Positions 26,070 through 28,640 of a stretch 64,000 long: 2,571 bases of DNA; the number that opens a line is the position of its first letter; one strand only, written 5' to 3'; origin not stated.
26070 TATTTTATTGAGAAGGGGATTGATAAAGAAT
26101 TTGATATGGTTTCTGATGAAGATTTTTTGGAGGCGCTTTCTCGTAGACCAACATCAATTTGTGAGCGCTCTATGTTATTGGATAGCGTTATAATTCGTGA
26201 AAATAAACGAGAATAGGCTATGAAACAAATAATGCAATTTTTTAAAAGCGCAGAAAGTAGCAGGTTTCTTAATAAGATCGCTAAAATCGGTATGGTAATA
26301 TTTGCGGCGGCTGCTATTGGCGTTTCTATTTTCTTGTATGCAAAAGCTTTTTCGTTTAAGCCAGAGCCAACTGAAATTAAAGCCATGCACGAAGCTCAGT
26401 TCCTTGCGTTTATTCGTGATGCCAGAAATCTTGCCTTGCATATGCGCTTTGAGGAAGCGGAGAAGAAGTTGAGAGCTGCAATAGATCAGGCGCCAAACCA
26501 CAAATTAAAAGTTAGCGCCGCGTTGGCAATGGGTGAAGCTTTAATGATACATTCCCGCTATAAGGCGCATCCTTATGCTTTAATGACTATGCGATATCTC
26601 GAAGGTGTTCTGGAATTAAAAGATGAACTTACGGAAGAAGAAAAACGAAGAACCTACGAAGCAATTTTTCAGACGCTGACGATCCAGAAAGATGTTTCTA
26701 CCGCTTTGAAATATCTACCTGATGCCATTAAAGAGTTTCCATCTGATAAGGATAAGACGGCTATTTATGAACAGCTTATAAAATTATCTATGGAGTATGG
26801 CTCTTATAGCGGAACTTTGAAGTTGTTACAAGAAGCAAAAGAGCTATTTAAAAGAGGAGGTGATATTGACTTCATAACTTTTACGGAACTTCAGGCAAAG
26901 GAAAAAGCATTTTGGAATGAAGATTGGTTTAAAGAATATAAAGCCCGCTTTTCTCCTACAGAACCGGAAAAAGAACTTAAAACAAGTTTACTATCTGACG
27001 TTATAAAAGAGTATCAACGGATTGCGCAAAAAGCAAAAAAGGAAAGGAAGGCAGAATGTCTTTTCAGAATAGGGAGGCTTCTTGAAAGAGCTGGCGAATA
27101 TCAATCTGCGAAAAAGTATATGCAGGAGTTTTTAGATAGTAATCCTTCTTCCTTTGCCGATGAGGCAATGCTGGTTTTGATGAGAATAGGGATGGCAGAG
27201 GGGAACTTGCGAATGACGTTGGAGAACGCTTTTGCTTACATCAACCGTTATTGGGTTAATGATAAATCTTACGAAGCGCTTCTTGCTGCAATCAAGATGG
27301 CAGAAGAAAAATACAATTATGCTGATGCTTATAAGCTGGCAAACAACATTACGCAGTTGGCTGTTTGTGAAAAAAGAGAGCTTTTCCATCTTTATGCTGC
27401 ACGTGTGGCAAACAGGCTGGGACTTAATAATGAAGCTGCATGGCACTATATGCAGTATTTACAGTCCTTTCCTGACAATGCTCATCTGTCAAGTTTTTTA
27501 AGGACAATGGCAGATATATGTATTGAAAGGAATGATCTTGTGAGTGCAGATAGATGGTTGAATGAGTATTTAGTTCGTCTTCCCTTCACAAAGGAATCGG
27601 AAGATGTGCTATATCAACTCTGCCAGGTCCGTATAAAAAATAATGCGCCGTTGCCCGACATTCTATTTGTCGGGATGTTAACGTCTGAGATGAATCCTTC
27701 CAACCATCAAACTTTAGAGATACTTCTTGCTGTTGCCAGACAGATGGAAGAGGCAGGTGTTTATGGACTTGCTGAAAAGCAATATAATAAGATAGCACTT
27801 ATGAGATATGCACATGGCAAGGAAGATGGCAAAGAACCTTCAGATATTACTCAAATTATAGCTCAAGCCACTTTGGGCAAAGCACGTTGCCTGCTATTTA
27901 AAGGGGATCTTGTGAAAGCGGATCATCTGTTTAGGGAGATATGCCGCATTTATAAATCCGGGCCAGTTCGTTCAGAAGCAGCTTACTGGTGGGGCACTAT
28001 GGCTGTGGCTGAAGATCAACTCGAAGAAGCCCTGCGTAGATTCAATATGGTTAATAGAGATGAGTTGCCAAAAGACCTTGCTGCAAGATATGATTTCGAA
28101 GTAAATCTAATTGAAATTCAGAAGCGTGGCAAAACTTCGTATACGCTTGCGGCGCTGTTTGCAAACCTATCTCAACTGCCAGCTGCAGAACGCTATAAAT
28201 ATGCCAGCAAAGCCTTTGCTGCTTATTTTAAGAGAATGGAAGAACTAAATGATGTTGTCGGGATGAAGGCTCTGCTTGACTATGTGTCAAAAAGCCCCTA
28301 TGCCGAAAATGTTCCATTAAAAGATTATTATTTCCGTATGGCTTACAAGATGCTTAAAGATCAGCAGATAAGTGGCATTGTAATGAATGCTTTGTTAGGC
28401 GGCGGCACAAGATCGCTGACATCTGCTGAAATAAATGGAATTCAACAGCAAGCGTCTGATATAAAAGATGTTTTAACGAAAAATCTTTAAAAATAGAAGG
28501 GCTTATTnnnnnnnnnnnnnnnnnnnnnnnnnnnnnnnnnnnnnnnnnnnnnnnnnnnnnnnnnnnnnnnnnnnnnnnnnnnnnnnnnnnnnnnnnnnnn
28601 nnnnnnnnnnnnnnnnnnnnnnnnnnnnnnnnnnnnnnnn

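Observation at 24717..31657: LysM / REC-STAS / TPR / small-protein block fused in front of the sigma-54 two-component system that drives the flagellar rod operon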

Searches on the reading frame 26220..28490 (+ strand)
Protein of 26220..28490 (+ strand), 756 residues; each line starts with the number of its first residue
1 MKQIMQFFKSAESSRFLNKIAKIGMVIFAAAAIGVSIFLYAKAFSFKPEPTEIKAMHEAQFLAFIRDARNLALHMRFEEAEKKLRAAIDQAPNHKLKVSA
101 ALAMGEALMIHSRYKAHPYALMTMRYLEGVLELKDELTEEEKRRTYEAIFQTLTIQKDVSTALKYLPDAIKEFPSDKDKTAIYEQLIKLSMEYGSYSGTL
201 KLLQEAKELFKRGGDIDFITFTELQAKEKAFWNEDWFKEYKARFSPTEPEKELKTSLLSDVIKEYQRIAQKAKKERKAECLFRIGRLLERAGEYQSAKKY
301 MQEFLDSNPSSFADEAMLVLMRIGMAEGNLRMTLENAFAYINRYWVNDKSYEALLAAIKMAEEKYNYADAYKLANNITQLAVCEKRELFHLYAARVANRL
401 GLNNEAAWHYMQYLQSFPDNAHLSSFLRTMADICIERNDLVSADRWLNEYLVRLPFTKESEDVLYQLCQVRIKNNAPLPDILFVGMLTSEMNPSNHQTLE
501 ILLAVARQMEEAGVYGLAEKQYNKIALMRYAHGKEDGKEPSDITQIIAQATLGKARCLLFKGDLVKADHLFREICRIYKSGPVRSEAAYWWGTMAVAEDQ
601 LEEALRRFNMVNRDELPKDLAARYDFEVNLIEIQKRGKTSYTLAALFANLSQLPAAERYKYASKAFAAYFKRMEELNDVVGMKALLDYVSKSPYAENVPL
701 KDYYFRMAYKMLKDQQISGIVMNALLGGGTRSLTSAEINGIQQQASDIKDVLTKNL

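Call 3: search_protein_families(library=pfam, proteins=[window:26220-28490:+], max_evalue=0.01)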
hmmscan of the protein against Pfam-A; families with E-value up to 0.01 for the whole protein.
window:26220-28490:+ (756 aa): 12 families
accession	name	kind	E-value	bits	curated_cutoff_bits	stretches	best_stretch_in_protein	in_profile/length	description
PF07719.23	TPR_2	-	2.7e-07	30.6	27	1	278-310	1-33/34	Tetratricopeptide repeat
PF10602.15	RPN7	-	3.4e-07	30.6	29.6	1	132-227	25-109/174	26S proteasome subunit RPN7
PF13428.12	TPR_14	-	3.2e-06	27.7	23.5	0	279-312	2-35/44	Tetratricopeptide repeat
PF13174.12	TPR_6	-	6.4e-06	26.9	26.3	1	279-311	1-33/33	Tetratricopeptide repeat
PF25062.1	ARM_TT21_N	-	0.00014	22.1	40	1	262-378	82-195/222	Tetratricopeptide repeat protein 21 N-terminal ARM repeat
PF13432.12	TPR_16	-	0.00037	21.3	32.7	0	283-318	2-35/65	Tetratricopeptide repeat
PF13424.12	TPR_12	-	0.00064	20.3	30.1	0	272-305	39-72/77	Tetratricopeptide repeat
PF14559.12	TPR_19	-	0.0014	19.4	25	0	405-451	9-52/68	Tetratricopeptide repeat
PF13934.12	ELYS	-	0.0019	18.6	28.8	0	365-469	130-218/220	Nuclear pore complex assembly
PF25064.1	ARM_TT21_5th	-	0.0055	17.4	27.8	0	561-615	48-102/117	TT21 fifth ARM repeats domain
PF25058.1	ARM_TT21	-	0.0057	17.1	27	0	134-206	48-120/155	Tetratricopeptide repeat protein 21 ARM repeat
PF13181.12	TPR_8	-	0.0092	16.5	25.7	1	278-310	1-33/34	Tetratricopeptide repeat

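Call 9: search_protein_families(library=ncbifam, proteins=[window:26220-28490:+], max_evalue=0.01)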
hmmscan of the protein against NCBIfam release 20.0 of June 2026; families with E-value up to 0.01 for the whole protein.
window:26220-28490:+ (756 aa): 1 family
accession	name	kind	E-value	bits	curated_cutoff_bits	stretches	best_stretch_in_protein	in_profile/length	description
TIGR02795.1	tol_pal_ybgF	equivalog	6.6e-13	49.3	90.1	1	555-614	9-68/119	tol-pal system protein YbgF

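Call 29: find_homologous_proteins(query=A5, max_evalue=0.001)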
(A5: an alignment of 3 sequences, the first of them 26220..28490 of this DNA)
Query A5 (3 sequences) (756 aa, profile of the alignment): 4 proteins with E <= 0.001 among 8000 candidates.
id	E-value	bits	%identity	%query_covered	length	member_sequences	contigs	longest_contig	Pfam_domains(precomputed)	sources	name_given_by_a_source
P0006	0.0e+0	1288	100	100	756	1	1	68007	PF10602.16,PF13428.13,PF07719.24,PF13174.13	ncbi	-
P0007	0.0e+0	1018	71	100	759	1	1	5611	PF07719.24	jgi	jgi:tetratricopeptide (TPR) repeat protein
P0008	2.4e-7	48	21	27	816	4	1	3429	PF10602.16,PF03704.24,PF09976.16,PF16068.11,PF13414.13,PF21545.4,PF01535.27,PF12688.14,PF23276.3,PF13374.13,PF07721.21,PF24575.2,PF00515.35,PF13424.13,PF14938.13,PF14561.13,PF07719.24,PF13174.13,PF20308.5,PF25063.1,PF13431.13,PF13525.13,PF13041.13,PF11817.15,PF25058.2,PF13176.13,PF13428.13,PF25064.2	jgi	-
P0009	3.7e-4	37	30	6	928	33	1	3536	PF09976.16,PF13525.13,PF25058.2,PF13428.13,PF12688.14,PF13374.13,PF14559.13,PF00515.35,PF12895.14,PF13424.13,PF13432.13,PF13181.13,PF07719.24,PF13174.13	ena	-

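Call 32: find_encoding_contigs(protein=P0007, flank=10000, max_places=4)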
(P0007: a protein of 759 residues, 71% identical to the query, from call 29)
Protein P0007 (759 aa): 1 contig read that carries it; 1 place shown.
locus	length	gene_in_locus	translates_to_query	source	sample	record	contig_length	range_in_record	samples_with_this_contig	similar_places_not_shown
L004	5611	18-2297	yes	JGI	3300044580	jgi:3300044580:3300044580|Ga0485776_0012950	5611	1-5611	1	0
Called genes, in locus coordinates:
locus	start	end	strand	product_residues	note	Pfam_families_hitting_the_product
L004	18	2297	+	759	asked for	PF07719:TPR_2 (faint)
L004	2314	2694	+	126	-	-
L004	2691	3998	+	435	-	PF08448:PAS_4, PF13426:PAS_9, PF00512:HisKA, PF02518:HATPase_c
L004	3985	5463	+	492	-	PF00072:Response_reg, PF00158:Sigma54_activat, PF01078:Mg_chelatase (faint), PF14532:Sigma54_activ_2, PF07728:AAA_5 (weak), PF25601:AAA_lid_14, PF02954:HTH_8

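Call 34: find_related_loci(query=A5, collection=genome_contigs, flank=10000)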
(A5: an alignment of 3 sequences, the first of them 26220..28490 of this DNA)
Query A5 (756 aa) in genome_contigs; peptide patterns used: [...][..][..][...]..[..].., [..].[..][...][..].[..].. (x = any residue, [..] = any of these).
66 stretches matched a pattern; 4 encode a relative of the query (tblastn E <= 1e-3); 4 distinct loci.
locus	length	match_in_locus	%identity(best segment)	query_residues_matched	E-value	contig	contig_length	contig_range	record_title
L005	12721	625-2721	31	60-754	9e-108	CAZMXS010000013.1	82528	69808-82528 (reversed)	MAG TPA_asm: uncultured Verrucomicrobiota bacterium isolate SRP167436_co1_345 genome assembly, contig: NODE_280_length_8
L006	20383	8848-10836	27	65-721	2e-66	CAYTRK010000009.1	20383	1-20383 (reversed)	MAG TPA_asm: uncultured Victivallaceae bacterium isolate SRP332253_co1_11 genome assembly, contig: NODE_4185_length_2038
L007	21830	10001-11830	27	52-721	3e-57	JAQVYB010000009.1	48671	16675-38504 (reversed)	MAG: Kiritimatiellae bacterium isolate STF2_14 NODE_1379_length_48671_cov_3.569051_Sandtown_F2, whole genome shotgun seq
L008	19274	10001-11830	25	52-721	1e-45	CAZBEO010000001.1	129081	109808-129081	MAG TPA_asm: uncultured Verrucomicrobiota bacterium isolate binchicken_co181_620 genome assembly, contig: NODE_92_length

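Call 65: search_protein_families(library=pfam, proteins=[L007:2496-4571:+, L007:4685-6526:+, L007:15580-16506:+, L007:16944-18737:-, L007:15013-15567:-, L007:19474-19899:-, L007:19905-20324:-, L007:20517-21062:+, L007:524-2497:-], max_evalue=0.001)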
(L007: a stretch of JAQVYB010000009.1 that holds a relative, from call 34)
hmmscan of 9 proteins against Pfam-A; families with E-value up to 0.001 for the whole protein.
L007:2496-4571:+ (691 aa): 1 family
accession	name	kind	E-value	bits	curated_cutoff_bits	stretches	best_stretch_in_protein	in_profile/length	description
PF00754.31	F5_F8_type_C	-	0.00034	21.2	28.2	1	558-675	13-121/127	F5/8 type C domain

L007:4685-6526:+ (613 aa): 8 families
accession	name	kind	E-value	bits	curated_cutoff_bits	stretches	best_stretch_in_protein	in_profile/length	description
PF00575.29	S1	-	3.6e-100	328.9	22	6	318-390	3-74/74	S1 RNA binding domain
PF23459.1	S1_RRP5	-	5e-31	107.5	27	4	494-561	4-71/72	RRP5 S1 domain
PF21710.3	Spt6_S1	-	1.9e-17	63.8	27.5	1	489-562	12-86/91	Spt6, S1/OB domain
PF13509.12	S1_2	-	5.1e-11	43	21.8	0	68-114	2-46/61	S1 domain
PF17092.11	PCB_OB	-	7e-09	36.9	27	0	394-458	18-93/111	Penicillin-binding protein OB-like domain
PF24685.1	OB_RRP5_4th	-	1.4e-07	31.9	31.5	1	517-569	37-89/92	RRP5 OB-fold domain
PF18614.7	RNase_II_C_S1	-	1.4e-05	25.3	26.6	0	536-561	32-57/59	RNase II-type exonuclease C-terminal S1 domain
PF25522.1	OB_cyt-4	-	3.6e-05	24.6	27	0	265-299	50-72/77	Mitochondrial protein cyt-4, OB-fold domain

L007:15580-16506:+ (308 aa): 2 families
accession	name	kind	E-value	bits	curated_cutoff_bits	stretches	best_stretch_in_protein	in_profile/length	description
PF01145.31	Band_7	-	8.3e-33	114.3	23.6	1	25-195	2-175/176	SPFH domain / Band 7 family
PF16200.10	Band_7_C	-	3.4e-21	75.5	29.1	1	245-303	2-60/63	C-terminal region of band_7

L007:16944-18737:- (597 aa): 2 families
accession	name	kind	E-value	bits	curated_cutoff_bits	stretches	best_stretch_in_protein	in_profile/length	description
PF00012.26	HSP70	-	3.9e-14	52.2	20.6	1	73-296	41-267/599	Hsp70 protein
PF06723.19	MreB_Mbl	-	2e-06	27.3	27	1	138-270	78-192/327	MreB/Mbl protein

L007:15013-15567:- (184 aa): 0 families

L007:19474-19899:- (141 aa): 0 families

L007:19905-20324:- (139 aa): 2 families
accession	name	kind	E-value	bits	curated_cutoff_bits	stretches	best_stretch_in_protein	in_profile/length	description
PF01230.28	HIT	-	2.8e-29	102.1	21.5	1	12-107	2-97/98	HIT domain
PF11969.13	DcpS_C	-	1.9e-16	61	24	1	4-105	2-103/114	Scavenger mRNA decapping enzyme C-term binding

L007:20517-21062:+ (181 aa): 0 families

L007:524-2497:- (657 aa): 0 families

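Call 74: search_solved_structures(query=A5, max_evalue=1)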
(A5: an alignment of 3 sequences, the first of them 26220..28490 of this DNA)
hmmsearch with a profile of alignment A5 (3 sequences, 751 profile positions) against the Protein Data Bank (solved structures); distinct sequences matched with E-value up to 1: 19.
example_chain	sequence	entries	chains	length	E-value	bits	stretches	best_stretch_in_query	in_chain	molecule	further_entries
9qhb_A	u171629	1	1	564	2.1e-11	46.3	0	252-301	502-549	Engineered tetratricopeptide repeat protein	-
8bu0_A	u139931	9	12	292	6.3e-11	44.7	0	251-301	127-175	Consensus tetratricopeptide repeat protein | Crystal structure of an 8-repeat consensus TPR superhelix with Zinc. | Monomer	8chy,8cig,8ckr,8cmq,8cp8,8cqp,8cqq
9qhc_A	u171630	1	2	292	1.3e-07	33.7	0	264-301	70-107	Engineered tetratricopeptide repeat protein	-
8ch0_A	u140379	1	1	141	6.8e-07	31.4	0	265-301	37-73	Consensus tetratricopeptide repeat protein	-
2fo7_A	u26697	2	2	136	1.2e-06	30.6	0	265-301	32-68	SYNTHETIC CONSENSUS TPR PROTEIN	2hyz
7obi_A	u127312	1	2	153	4.5e-06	28.7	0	267-300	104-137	CTPR-rv4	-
1na0_A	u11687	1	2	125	4.6e-05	25.4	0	267-300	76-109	designed protein CTPR3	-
6vfi_B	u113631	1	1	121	0.00064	21.6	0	267-301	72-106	O43_dn18B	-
2avp_A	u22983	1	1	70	0.0007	21.4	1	265-300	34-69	synthetic consensus TPR protein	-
6v8e_A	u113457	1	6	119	0.0014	20.4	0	264-300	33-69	Designed protein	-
6g5s_A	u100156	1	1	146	0.0018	20.1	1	279-369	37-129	Cell division coordinator CpoB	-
1na3_A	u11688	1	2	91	0.0018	20.1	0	267-300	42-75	designed protein CTPR2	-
9gzg_A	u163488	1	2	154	0.0025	19.6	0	250-301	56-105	Engineered CTPR protein with glutamic acids for conductivity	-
2wqh_A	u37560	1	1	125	0.003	19.3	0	267-300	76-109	CTPR3Y3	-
6vfh_A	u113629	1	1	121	0.014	17.2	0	264-300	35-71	T33_dn10A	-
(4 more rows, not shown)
